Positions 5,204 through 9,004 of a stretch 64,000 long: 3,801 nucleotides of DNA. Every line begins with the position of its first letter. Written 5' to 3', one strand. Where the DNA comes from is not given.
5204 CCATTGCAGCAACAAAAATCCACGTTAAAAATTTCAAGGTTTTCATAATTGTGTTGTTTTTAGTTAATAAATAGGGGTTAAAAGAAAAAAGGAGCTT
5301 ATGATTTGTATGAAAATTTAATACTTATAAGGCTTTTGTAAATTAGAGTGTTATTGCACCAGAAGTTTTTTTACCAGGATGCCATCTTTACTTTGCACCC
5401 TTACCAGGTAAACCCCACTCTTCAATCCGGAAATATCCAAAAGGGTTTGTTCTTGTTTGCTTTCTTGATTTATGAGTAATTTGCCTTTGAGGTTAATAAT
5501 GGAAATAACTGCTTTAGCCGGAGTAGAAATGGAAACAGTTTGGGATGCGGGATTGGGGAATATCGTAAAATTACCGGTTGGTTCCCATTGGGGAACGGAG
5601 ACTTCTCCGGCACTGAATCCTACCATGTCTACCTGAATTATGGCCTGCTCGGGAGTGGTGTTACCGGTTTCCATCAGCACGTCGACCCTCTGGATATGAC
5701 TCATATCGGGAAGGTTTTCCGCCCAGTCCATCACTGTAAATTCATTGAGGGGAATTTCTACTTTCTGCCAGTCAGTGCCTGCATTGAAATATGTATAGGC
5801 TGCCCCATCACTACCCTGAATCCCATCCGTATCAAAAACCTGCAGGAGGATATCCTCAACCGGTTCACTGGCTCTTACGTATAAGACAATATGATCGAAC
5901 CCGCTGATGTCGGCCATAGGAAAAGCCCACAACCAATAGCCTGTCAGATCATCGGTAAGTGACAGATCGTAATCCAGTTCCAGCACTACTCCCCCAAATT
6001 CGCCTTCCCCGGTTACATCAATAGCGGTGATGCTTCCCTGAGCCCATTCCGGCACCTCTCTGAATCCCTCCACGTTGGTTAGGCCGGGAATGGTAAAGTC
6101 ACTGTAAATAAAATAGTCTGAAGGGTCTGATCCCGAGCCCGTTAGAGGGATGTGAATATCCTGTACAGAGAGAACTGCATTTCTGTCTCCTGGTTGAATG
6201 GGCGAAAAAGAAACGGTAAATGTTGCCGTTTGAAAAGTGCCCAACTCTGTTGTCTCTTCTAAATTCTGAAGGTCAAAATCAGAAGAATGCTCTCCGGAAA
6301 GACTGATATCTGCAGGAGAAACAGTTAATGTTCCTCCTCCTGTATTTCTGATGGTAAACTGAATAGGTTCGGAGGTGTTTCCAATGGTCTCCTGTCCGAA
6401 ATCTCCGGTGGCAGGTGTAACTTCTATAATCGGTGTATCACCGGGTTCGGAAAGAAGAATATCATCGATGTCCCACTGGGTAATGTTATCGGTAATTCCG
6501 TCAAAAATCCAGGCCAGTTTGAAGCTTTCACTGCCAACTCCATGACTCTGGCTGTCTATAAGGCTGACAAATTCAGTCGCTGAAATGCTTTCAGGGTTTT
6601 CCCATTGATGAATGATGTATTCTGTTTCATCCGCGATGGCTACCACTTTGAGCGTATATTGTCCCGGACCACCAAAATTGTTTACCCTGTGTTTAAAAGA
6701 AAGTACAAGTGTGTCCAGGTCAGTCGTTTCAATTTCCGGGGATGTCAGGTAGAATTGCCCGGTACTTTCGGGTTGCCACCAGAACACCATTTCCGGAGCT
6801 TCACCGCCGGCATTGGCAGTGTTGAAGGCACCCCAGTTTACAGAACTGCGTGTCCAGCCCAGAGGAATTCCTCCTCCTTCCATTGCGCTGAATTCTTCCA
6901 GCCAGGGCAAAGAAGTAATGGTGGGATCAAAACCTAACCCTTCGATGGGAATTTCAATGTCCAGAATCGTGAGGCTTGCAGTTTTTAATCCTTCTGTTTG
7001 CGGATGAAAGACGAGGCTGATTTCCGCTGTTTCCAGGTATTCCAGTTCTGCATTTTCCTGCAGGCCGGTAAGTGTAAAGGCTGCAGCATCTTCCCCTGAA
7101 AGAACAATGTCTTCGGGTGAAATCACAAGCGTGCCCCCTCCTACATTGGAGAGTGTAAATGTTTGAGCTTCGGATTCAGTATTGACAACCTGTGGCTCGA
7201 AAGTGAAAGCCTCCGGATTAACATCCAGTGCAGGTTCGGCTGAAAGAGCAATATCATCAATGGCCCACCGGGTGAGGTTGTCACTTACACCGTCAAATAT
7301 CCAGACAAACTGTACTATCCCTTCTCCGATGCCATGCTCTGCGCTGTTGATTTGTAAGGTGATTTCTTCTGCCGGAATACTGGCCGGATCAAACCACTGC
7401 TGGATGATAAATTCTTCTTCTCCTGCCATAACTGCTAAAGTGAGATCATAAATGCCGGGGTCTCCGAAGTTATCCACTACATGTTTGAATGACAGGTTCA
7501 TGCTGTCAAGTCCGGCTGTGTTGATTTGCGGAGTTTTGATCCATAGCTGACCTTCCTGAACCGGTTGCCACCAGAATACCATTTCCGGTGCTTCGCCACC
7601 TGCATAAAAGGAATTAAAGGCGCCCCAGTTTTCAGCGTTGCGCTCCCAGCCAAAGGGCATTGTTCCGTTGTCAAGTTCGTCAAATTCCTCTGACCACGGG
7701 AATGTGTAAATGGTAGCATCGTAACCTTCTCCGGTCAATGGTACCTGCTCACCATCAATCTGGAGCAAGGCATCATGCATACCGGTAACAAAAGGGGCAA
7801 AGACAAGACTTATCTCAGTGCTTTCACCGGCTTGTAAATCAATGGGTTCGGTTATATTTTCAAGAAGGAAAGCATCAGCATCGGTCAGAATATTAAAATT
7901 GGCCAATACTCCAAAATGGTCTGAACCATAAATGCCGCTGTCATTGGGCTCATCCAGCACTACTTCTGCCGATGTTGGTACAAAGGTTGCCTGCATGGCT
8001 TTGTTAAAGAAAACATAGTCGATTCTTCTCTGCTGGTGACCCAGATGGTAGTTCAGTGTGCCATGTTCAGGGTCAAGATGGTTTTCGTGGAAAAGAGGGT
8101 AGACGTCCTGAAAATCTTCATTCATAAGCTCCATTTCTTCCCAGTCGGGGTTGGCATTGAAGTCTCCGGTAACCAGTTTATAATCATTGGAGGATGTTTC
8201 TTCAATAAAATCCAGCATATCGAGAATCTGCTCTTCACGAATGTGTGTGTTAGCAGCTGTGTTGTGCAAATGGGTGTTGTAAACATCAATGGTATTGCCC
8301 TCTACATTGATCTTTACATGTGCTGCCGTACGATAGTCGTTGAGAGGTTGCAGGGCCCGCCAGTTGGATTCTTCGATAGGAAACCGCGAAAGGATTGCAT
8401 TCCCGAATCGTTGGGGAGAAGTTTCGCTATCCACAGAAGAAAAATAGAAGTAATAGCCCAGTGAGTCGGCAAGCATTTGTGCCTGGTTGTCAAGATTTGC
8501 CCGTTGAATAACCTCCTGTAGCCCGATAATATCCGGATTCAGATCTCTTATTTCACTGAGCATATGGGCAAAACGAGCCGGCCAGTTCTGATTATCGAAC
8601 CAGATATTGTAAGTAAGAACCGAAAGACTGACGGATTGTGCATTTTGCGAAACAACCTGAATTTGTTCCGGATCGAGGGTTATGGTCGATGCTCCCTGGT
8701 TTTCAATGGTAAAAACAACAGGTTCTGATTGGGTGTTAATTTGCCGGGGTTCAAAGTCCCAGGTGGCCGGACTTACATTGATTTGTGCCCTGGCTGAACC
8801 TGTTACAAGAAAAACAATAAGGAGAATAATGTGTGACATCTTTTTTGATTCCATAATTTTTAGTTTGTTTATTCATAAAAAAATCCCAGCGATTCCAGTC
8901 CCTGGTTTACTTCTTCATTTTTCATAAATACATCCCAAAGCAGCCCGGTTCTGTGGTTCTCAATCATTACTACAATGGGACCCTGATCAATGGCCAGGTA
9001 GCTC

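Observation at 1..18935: A SusC/SusD locus built around EEP phosphoesterase-fold proteins and two GH144-like lipoproteins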

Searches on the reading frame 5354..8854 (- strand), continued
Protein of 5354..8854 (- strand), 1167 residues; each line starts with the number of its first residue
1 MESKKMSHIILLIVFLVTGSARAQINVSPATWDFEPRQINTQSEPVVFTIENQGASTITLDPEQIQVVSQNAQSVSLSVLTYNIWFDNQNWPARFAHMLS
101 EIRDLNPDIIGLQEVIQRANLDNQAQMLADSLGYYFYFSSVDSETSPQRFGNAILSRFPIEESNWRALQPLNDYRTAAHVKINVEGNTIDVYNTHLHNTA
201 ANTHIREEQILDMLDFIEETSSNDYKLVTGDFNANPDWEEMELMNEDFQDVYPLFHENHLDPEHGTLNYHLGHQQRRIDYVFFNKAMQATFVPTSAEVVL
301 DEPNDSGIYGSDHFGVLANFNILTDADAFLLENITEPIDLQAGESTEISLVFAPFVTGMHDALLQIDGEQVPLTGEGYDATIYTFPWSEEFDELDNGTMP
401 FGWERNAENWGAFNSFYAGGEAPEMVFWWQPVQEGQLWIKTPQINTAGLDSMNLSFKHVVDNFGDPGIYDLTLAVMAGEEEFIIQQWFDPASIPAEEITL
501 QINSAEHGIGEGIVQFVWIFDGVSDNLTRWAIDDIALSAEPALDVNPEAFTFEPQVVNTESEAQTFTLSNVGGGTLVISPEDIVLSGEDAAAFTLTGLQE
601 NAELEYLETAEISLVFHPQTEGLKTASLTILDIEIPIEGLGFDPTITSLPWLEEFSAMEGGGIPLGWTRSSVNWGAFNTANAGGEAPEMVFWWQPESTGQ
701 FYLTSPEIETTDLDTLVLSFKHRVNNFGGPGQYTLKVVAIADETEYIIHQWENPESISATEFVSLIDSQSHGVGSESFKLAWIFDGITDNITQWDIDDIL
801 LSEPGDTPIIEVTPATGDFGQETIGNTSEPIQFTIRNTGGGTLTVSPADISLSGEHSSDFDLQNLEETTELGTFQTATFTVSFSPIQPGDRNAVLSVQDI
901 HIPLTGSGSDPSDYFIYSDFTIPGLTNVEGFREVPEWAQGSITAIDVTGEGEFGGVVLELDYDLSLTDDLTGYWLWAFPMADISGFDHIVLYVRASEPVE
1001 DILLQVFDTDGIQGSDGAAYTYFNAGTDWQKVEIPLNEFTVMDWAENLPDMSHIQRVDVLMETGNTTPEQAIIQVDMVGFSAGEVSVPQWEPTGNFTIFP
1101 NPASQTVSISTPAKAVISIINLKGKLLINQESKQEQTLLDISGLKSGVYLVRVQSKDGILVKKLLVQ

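Call 18: find_encoding_contigs(protein=P0008, flank=10000, max_places=2)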
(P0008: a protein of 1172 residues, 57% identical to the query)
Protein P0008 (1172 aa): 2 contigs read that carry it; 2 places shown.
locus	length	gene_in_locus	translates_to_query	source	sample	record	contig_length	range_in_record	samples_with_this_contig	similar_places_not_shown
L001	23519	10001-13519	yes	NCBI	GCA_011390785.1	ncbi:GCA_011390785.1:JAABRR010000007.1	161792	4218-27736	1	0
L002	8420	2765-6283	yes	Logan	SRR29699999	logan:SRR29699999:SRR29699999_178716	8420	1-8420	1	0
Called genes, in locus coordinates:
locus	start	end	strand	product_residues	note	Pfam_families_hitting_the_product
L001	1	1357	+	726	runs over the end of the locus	PF00141:peroxidase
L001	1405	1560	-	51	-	-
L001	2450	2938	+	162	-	PF18962:Por_Secre_tail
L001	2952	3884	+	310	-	-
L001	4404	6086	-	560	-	PF20434:BD-FAE (weak), PF00326:Peptidase_S9 (faint), PF00657:Lipase_GDSL, PF13472:Lipase_GDSL_2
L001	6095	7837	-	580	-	PF12831:FAD_oxidored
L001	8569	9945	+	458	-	PF10091:Glycoamylase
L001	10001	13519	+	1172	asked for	PF22544:HYDIN_VesB_CFA65-like_Ig (faint), PF03372:Exo_endo_phos, PF23226:Exo_endo_phos_PGAP2IP, PF22073:Cep192_D4 (faint), PF18962:Por_Secre_tail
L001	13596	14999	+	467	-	PF10091:Glycoamylase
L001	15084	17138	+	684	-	PF07690:MFS_1 (weak), PF13347:MFS_2, PF07690:MFS_1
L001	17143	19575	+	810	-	PF01301:Glyco_hydro_35, PF02449:Glyco_hydro_42, PF22369:GLMA_2nd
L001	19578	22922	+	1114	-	PF06165:GH94_b-supersand (weak), PF21958:SOGP_N, PF21250:SOGP_2nd, PF17167:Glyco_hydro_94, PF21270:SOGP_4th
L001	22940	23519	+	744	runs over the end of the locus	PF00933:Glyco_hydro_3, PF01915:Glyco_hydro_3_C, PF14310:Fn3-like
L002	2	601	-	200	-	?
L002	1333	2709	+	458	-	PF10091:Glycoamylase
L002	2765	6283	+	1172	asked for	PF22544:HYDIN_VesB_CFA65-like_Ig (faint), PF03372:Exo_endo_phos, PF23226:Exo_endo_phos_PGAP2IP, PF22073:Cep192_D4 (faint), PF18962:Por_Secre_tail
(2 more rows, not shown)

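Call 19: find_encoding_contigs(protein=P0101, flank=10000, max_places=2)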
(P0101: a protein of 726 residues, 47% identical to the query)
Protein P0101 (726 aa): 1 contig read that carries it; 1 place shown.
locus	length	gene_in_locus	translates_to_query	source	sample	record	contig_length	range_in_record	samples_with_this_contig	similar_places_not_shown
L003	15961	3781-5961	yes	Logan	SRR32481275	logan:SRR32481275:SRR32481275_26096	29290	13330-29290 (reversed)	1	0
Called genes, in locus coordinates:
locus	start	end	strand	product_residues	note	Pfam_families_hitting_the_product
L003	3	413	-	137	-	?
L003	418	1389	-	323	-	PF03372:Exo_endo_phos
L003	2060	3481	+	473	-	PF00884:Sulfatase, PF01663:Phosphodiest, PF16347:SGSH_C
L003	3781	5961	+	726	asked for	PF03372:Exo_endo_phos, PF10091:Glycoamylase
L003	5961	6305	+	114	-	-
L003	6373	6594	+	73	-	-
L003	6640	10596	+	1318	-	PF06165:GH94_b-supersand, PF17167:Glyco_hydro_94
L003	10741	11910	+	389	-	PF01261:AP_endonuc_2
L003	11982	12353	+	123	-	PF03819:MazG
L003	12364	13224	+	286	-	PF04909:Amidohydro_2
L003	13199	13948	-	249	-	PF11750:DUF3307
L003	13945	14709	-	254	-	-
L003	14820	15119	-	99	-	PF07876:Dabb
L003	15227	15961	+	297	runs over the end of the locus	PF01261:AP_endonuc_2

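Call 20: find_encoding_contigs(protein=P0073, flank=10000, max_places=1)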
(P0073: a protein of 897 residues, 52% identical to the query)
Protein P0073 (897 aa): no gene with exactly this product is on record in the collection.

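Call 21: find_encoding_contigs(protein=P0016, flank=10000, max_places=1)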
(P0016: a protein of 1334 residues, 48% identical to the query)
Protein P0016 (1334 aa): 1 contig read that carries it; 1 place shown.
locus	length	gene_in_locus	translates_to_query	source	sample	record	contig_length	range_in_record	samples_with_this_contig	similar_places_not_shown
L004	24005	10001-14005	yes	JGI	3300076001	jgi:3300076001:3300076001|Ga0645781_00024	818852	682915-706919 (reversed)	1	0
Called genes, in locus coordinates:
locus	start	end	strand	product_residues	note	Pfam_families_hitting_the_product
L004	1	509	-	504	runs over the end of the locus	PF01381:HTH_3, PF12844:HTH_19, PF13443:HTH_26 (weak), PF13560:HTH_31, PF06114:Peptidase_M78 (weak)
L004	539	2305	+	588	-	PF20656:MS_N, PF01274:MS_TIM-barrel, PF20659:MS_C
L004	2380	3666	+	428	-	PF00463:ICL, PF13714:PEP_mutase, PF00463:ICL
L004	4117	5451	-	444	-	PF18962:Por_Secre_tail (weak)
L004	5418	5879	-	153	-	-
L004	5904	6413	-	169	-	-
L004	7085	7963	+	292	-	PF02678:Pirin, PF05726:Pirin_C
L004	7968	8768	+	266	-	PF01381:HTH_3, PF12844:HTH_19, PF13560:HTH_31, PF01909:NTP_transf_2, PF18765:Polbeta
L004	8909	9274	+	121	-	PF01934:HepT-like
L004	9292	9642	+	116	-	PF00933:Glyco_hydro_3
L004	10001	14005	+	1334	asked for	PF22544:HYDIN_VesB_CFA65-like_Ig (faint), PF03372:Exo_endo_phos, PF23226:Exo_endo_phos_PGAP2IP, PF12371:TMEM131_like_N (faint), PF15780:ASH (faint), PF22073:Cep192_D4 (faint), PF18962:Por_Secre_tail (weak)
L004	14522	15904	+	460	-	PF00078:RVT_1, PF08388:GIIM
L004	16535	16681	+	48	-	-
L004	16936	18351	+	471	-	PF02899:Phage_int_SAM_1 (weak), PF13495:Phage_int_SAM_4, PF00589:Phage_integrase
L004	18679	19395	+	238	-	PF06739:SBBP (faint)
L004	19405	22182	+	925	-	PF00082:Peptidase_S8, PF18962:Por_Secre_tail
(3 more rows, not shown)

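Call 22: find_encoding_contigs(protein=P0106, flank=10000, max_places=1)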
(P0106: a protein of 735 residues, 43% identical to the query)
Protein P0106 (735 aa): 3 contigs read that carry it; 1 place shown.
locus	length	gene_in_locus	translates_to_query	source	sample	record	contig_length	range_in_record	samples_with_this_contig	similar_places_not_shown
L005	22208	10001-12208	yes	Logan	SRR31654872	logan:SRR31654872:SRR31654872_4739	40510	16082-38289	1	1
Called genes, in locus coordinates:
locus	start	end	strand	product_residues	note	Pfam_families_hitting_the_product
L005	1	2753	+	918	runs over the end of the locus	PF13620:CarboxypepD_reg, PF13715:CarbopepD_reg_2, PF07715:Plug (weak), PF00593:TonB_dep_Rec_b-barrel, PF14905:OMP_b-brl_3 (weak)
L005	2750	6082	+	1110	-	-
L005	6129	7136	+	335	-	PF19572:PorV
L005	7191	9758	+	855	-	PF10091:Glycoamylase, PF18962:Por_Secre_tail (weak)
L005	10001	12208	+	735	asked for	PF03372:Exo_endo_phos, PF10091:Glycoamylase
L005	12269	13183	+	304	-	PF12146:Hydrolase_4 (weak)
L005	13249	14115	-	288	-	PF00561:Abhydrolase_1 (weak), PF12697:Abhydrolase_6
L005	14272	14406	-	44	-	-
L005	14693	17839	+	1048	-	PF02837:Glyco_hydro_2_N, PF22666:Glyco_hydro_2_N2 (weak), PF00703:Glyco_hydro_2, PF02836:Glyco_hydro_2_C, PF16355:DUF4982, PF11721:Malectin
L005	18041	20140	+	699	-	PF14522:Cytochrome_C7 (faint), PF09699:Paired_CXXCH_1 (faint), PF13432:TPR_16 (weak), PF14559:TPR_19, PF13371:TPR_9 (weak), PF13414:TPR_11 (weak), PF00515:TPR_1 (weak), PF14559:TPR_19 (weak), +11 more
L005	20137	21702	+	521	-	PF10091:Glycoamylase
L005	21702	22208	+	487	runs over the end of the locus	PF01547:SBP_bac_1, PF13416:SBP_bac_8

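Call 56: predict_structure(alignment_id=A2)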
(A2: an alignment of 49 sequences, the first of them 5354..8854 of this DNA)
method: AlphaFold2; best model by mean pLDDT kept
length: 1167 residues; sequences in the alignment: 49
mean_pLDDT: 87.2   pTM: 0.52
mean pLDDT of the five models: 87.2, 87.0, 85.6, 83.9, 83.5
residues with pLDDT >= 90: 644; 70-90: 435; 50-70: 64; < 50: 24
segments of 3 or more residues with pLDDT < 50: 18-22, 199-201, 269-274, 1084-1093
pLDDT, mean of each block of 10 residues (from residue 1): 65 57 76 92 92 87 89 92 73 85 94 88 91 95 86 96 92 87 92 78 77 93 88 71 89 82 59 59 91 92 71 87 93 90 91 93 90 94 90 88 90 91 92 93 91 94 83 91 92 92 89 93 92 93 90 90 92 89 92 92 90 95 94 92 90 80 85 83 86 81 94 90 84 93 94 91 91 92 91 92 88 89 83 90 91 93 92 90 89 93 87 79 79 86 89 83 92 87 85 94 93 88 91 89 90 93 92 93 41 65 89 86 83 86 90 78 89
secondary structure, 60 per line:
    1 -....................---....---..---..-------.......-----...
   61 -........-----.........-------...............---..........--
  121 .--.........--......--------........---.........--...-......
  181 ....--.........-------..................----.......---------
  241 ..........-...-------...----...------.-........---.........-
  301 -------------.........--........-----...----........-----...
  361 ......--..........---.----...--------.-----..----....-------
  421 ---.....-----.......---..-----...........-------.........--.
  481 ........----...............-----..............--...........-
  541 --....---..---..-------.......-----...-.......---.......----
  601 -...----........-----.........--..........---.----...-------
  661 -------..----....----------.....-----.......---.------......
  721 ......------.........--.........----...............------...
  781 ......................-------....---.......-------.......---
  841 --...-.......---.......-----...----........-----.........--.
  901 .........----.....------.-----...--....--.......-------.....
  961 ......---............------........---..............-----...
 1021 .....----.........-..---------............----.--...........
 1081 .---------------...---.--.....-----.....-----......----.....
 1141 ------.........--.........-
elements in order (helices of 4 or more, strands of 3 or more residues): H2-21 E25-28 E46-52 E58-60 E65-69 E75-83 H91-105 E109-118 H124-132 E135-140 E149-156 E160-168 E175-184 E187-195 H203-220 E225-231 H241-247 E248-250 E280-284 E291-299 E314-322 H325-328 E329-332 E338-340 E345-352 E358-366 E369-378 E387-389 E410-413 E424-428 E434-440 E451-461 E469-477 E480-488 E493-503 H504-507 E513-523 E529-539 E543-546 E564-570 E576-578 E583-586 E593-596 E602-604 E609-616 E622-630 E633-642 E651-653 E674-677 E688-692 E698-704 E715-726 E733-741 E744-752 E757-767 H768-771 E778-787 E791-802 E810-813 E817-823 E831-837 E843-845 E850-853 E860-863 E869-871 E876-883 E889-897 E900-909 E914-918 E931-933 E942-948 E956-963 E970-981 E988-995 E999-1008 H1009-1012 E1018-1025 E1030-1035 E1054-1062 E1070-1081 E1097-1099 E1106-1110 E1116-1120 E1126-1131 E1136-1140 E1147-1155 E1158-1166

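Call 58: fold_search(model_id=the predicted structure, library=pdb)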
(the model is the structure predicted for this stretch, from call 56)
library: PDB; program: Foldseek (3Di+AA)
matches with E <= 10: 1720; with E <= 0.001: 346
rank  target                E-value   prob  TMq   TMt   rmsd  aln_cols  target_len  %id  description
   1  9ijj_h                3.1e-17  1.00  0.10  0.08  47.2      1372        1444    8  In situ structure of the central apparatus in mouse sperm axoneme. (released 2025-06-04)
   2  7som_D                3.8e-17  1.00  0.10  0.08  38.1      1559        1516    9  Ciliary C2 central pair apparatus isolated from Chlamydomonas reinhardtii (released 2022-04-13)
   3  9ijj_4G               7.3e-17  1.00  0.09  0.04  84.8      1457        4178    9  In situ structure of the central apparatus in mouse sperm axoneme. (released 2025-06-04)
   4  9ijj_4H               2.6e-16  1.00  0.11  0.05  44.4      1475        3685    9  In situ structure of the central apparatus in mouse sperm axoneme. (released 2025-06-04)
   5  6a48                  3.4e-16  1.00  0.12  0.19  36.0       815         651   12  Crystal structure of reelin N-terminal region (released 2019-06-19)
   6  7sqc_O0               4.0e-16  1.00  0.10  0.10  54.5      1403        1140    9  Ciliary C1 central pair apparatus isolated from Chlamydomonas reinhardtii (released 2022-04-13)
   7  9ijj_C                4.9e-16  1.00  0.10  0.12  38.6      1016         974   10  In situ structure of the central apparatus in mouse sperm axoneme. (released 2025-06-04)
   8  9ijj_4I               4.9e-16  1.00  0.09  0.05  101.2      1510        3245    8  In situ structure of the central apparatus in mouse sperm axoneme. (released 2025-06-04)
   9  9ijj_O                1.1e-15  1.00  0.09  0.08  86.1      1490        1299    8  In situ structure of the central apparatus in mouse sperm axoneme. (released 2025-06-04)
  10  7sqc_2A               6.0e-15  1.00  0.09  0.13  52.4      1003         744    9  Ciliary C1 central pair apparatus isolated from Chlamydomonas reinhardtii (released 2022-04-13)
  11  7sqc_2B               6.6e-15  1.00  0.09  0.13  52.6       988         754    8  Ciliary C1 central pair apparatus isolated from Chlamydomonas reinhardtii (released 2022-04-13)
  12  4gyz_D                6.3e-14  1.00  0.18  0.83   2.9       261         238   22  Mus Musculus Tdp2 Bound to dAMP and Mg2+ (released 2012-10-31)
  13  5j3p_A                7.0e-14  1.00  0.18  0.80   3.4       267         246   22  Crystal structure of the catalytic domain of human tyrosyl DNA phosphodiesterase 2 (released 2016-05-04)
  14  5b4x_A                8.6e-14  1.00  0.12  0.18  30.1       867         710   11  Crystal structure of the ApoER2 ectodomain in complex with the Reelin R56 fragment (released 2017-04-26)
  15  5ino_A                9.0e-14  1.00  0.19  0.80   3.2       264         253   22  Human Tdp2 reaction product (5'-phosphorylated DNA)-Mg2+ complex (released 2016-04-27)
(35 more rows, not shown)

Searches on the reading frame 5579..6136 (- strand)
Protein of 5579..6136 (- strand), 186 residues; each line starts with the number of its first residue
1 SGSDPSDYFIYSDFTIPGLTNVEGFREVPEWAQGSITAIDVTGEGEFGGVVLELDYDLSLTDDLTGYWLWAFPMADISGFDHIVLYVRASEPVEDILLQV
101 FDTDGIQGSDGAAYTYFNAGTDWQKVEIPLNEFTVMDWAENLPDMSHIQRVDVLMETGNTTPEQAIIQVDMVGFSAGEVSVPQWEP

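Call 60: search_protein_families(library=pfam, proteins=[window:5579-6136:-], max_evalue=10)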
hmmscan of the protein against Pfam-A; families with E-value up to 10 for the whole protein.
seq(186 aa): 2 families
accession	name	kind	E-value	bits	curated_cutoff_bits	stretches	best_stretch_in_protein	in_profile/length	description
PF03425.19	CBM_11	-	0.0013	19.3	27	1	55-135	52-137/182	Carbohydrate binding domain (family 11)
PF08547.18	CIA30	-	0.0039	17.7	24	1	66-150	50-135/157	Complex I intermediate-associated protein 30 (CIA30)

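Call 61: search_protein_families(library=ncbifam, proteins=[window:5579-6136:-], max_evalue=10)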
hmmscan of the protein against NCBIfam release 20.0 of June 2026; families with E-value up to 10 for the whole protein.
seq(186 aa): 0 families
